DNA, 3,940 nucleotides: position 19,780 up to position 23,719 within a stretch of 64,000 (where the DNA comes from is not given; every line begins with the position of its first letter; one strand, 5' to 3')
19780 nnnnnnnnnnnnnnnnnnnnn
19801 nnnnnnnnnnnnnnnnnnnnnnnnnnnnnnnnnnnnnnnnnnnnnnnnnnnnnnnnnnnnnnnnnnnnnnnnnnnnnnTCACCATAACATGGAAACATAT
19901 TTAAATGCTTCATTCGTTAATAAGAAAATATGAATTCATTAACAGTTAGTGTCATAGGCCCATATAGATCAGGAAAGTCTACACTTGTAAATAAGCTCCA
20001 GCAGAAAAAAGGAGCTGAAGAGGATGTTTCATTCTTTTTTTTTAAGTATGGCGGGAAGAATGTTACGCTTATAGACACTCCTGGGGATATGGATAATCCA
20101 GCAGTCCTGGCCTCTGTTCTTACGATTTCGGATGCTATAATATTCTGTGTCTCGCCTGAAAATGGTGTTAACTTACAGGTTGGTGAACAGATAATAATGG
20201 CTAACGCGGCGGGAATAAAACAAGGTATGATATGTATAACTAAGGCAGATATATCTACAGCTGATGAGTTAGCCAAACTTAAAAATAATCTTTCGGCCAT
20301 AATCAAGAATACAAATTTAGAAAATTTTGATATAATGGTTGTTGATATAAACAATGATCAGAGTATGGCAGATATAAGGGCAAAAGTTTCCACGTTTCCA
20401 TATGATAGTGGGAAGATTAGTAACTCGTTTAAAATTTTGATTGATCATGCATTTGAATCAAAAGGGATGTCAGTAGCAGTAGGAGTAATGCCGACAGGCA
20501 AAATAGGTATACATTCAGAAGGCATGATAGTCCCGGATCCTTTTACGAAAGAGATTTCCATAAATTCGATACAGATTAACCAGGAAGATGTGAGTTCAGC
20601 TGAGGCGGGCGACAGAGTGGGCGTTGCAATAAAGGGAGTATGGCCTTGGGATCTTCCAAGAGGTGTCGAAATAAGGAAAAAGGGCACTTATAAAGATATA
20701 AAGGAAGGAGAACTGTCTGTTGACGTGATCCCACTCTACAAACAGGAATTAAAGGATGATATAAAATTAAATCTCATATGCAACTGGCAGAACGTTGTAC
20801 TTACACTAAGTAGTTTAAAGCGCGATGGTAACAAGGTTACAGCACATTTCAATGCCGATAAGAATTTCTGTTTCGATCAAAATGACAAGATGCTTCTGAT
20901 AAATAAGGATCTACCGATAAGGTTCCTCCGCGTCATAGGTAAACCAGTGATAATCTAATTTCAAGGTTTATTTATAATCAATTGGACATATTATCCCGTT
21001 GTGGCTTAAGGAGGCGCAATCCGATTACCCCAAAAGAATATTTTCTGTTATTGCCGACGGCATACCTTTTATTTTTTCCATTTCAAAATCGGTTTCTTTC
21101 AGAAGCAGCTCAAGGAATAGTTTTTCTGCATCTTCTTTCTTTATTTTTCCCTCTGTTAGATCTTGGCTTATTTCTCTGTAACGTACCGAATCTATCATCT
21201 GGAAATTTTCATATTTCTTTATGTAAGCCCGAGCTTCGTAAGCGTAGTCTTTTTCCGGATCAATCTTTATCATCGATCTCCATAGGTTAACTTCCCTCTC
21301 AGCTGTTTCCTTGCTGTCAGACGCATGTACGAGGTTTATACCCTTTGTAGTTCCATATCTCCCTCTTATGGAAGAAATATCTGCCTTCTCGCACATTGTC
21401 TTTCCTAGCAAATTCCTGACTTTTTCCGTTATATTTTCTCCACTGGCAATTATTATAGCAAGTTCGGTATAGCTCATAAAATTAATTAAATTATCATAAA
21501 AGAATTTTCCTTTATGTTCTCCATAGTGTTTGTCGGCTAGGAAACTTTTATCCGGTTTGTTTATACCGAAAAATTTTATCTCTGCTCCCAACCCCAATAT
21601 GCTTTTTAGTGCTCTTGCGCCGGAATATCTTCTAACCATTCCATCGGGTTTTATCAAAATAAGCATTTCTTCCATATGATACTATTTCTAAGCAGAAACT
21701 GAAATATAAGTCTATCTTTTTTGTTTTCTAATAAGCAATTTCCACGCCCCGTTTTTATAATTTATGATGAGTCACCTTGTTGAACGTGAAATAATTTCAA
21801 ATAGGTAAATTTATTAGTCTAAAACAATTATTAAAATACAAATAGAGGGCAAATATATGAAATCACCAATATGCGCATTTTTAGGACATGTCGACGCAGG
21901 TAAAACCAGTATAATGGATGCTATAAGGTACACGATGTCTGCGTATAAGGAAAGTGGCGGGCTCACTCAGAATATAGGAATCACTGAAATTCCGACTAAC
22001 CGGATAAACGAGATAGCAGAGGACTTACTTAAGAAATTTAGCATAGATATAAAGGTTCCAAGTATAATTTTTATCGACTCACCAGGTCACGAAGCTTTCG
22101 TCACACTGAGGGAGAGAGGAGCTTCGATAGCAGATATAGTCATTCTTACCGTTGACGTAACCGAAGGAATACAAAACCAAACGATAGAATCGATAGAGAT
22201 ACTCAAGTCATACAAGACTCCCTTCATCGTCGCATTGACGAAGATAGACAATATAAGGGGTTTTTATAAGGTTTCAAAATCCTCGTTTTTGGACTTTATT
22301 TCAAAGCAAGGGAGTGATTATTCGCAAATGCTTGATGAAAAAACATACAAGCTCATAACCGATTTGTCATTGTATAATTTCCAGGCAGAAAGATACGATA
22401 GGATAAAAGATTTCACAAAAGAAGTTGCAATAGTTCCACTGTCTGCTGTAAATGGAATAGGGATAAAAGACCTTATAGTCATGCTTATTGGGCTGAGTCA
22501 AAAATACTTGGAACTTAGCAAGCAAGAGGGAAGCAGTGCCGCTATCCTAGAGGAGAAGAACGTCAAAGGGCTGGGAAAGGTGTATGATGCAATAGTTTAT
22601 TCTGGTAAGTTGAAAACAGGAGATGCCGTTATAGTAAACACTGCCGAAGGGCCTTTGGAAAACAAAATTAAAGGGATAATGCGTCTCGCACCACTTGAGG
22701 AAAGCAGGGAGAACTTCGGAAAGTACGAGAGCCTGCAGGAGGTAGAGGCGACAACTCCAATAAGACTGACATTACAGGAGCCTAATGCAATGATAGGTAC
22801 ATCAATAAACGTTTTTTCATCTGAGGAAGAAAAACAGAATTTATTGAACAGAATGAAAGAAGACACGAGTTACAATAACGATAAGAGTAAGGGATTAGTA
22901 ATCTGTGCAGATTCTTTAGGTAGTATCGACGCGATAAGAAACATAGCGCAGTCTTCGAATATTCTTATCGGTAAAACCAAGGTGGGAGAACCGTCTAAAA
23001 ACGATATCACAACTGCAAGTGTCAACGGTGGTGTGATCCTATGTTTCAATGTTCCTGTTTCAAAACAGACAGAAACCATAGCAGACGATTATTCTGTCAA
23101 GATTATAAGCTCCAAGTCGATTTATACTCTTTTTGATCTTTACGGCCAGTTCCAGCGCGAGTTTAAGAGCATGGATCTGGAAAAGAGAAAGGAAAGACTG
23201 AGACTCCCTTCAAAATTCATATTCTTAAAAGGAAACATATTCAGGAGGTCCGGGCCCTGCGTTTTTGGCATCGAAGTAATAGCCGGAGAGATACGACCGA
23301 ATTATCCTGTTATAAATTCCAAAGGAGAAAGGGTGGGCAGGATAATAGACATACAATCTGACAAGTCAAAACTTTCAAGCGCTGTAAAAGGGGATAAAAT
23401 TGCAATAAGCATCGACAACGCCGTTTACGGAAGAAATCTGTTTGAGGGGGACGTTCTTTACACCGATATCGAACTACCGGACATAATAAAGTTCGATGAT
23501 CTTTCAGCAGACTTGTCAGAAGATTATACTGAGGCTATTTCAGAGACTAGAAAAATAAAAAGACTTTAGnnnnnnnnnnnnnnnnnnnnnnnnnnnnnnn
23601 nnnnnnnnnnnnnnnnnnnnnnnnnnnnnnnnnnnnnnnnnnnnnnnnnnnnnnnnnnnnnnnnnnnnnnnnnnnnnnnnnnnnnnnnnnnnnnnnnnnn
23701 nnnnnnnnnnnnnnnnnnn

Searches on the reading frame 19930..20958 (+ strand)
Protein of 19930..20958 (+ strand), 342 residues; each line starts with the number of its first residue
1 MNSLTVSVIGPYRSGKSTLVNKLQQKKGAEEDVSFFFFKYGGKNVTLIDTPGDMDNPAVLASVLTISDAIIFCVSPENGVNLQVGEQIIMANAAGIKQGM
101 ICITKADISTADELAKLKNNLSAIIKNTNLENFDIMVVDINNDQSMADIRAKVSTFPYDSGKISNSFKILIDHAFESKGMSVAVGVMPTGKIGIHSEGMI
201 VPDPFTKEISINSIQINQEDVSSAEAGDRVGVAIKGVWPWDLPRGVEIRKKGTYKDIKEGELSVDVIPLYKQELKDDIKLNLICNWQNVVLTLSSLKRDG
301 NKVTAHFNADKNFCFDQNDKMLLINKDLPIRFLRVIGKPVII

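Call 24: search_protein_families(library=pfam, proteins=[window:19930-20958:+], max_evalue=0.1)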
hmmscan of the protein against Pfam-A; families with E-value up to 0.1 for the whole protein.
window:19930-20958:+ (342 aa): 13 families
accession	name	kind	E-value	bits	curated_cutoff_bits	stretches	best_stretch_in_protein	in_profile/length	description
PF00009.33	GTP_EFTU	-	7.4e-13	48.9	26.5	1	35-132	61-158/188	Elongation factor Tu GTP binding domain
PF01926.29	MMR_HSR1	-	4.2e-06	27.3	21.9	1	6-81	2-90/113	50S ribosome-binding GTPase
PF00735.24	Septin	-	1.5e-05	24.9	26.2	1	102-158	147-203/280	Septin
PF09439.16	SRPRB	-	0.00026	20.9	25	1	5-54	5-57/178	Signal recognition particle receptor beta subunit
PF00350.29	Dynamin_N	-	0.00044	20.8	27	0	6-26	1-21/168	Dynamin family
PF03193.22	RsgA_GTPase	-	0.00052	20.3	30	0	70-153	26-104/174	RsgA GTPase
PF21440.4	aSelB_III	-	0.0078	16.7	19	0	293-341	57-104/108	Archaeal selenocysteine-specific elongation factor, domain III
PF03144.31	GTP_EFTU_D2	-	0.014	16.2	30.3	1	189-237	10-61/73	Elongation factor Tu domain 2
PF22298.2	Tsr1_G-like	-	0.021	15.1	27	1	64-109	69-115/161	Tsr1, G-like domain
PF10662.15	PduV-EutP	-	0.031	14.5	21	1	6-121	4-115/143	Ethanolamine utilisation - propanediol utilisation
PF02263.25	GBP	-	0.034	13.8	21.1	1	5-27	23-45/264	Guanylate-binding protein, N-terminal domain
PF14578.12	GTP_EFTU_D4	-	0.072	13.4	23.8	0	210-236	46-72/86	Elongation factor Tu domain 4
PF13401.12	AAA_22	-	0.075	13.8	27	0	7-61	9-52/130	AAA domain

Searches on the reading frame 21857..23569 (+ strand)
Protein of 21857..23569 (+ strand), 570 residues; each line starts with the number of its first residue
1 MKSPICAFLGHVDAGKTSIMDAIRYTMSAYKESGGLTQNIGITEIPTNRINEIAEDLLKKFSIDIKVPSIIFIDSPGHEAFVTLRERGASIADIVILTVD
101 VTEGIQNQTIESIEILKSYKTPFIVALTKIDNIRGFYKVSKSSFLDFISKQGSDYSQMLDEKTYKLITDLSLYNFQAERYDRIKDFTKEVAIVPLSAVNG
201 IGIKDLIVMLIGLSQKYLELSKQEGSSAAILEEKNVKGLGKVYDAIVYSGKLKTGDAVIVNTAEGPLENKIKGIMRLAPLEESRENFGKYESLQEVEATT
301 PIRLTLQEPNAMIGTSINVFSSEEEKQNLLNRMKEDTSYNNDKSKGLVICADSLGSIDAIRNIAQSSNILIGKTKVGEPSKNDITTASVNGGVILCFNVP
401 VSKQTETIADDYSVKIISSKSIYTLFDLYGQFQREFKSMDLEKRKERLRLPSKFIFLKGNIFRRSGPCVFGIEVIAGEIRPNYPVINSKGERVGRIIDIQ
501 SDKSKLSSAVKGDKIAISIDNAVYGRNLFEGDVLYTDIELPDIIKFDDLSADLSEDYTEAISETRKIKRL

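Call 9: search_protein_families(library=pfam, proteins=[window:21857-23569:+], max_evalue=0.001)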
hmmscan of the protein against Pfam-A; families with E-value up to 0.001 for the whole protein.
window:21857-23569:+ (570 aa): 5 families
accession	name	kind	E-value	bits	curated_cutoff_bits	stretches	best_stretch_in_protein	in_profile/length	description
PF00009.33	GTP_EFTU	-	2e-32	112.8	26.5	1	4-213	4-185/188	Elongation factor Tu GTP binding domain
PF14578.12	GTP_EFTU_D4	-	4.5e-26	91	23.8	1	451-535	2-86/86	Elongation factor Tu domain 4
PF11987.13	IF-2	-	4.7e-17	62.4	27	1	323-427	5-114/117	Translation-initiation factor 2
PF01926.29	MMR_HSR1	-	4.1e-07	30.5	21.9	1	6-129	2-113/113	50S ribosome-binding GTPase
PF03144.31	GTP_EFTU_D2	-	3e-06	28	30.3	0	240-282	1-47/73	Elongation factor Tu domain 2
